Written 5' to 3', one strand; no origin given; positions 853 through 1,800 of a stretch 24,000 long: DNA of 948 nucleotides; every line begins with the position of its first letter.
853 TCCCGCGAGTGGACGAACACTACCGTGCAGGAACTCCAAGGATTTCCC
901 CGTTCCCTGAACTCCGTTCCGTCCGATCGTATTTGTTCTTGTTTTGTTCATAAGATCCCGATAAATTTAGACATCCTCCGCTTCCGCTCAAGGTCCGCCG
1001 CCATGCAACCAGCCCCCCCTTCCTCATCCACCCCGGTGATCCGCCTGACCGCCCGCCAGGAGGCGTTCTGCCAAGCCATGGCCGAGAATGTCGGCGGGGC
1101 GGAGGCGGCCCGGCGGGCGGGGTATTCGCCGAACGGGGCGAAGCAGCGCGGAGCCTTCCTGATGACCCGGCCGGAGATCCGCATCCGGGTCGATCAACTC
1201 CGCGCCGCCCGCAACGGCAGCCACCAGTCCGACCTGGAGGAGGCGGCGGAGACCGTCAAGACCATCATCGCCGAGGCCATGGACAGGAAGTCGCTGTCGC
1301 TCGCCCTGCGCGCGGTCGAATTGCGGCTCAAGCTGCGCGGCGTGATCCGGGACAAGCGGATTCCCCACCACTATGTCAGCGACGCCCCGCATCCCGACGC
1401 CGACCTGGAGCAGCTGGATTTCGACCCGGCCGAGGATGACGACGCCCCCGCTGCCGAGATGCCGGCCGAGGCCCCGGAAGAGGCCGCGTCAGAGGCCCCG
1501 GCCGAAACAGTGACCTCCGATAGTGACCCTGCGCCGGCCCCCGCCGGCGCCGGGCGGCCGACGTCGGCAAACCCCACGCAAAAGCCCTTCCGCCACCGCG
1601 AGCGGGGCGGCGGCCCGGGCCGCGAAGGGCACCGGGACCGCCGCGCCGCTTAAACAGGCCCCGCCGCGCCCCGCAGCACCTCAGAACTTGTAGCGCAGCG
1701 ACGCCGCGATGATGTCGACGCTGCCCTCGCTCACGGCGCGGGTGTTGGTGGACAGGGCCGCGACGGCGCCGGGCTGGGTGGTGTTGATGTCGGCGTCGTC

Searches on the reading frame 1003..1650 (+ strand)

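Call 38: search_protein_families(library=pfam, proteins=[window:1003-1650:+], max_evalue=0.001)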
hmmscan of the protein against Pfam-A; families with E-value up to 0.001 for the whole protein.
window:1003-1650:+ (216 aa): 1 family
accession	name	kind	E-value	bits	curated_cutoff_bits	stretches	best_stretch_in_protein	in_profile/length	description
PF03592.21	Terminase_2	-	1.4e-09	39.2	26.1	1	15-89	1-75/141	Terminase small subunit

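Call 45: search_protein_families(library=padloc, proteins=[window:1003-1650:+], max_evalue=0.001)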
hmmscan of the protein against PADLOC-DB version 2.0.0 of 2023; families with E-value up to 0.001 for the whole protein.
window:1003-1650:+ (216 aa): 0 families
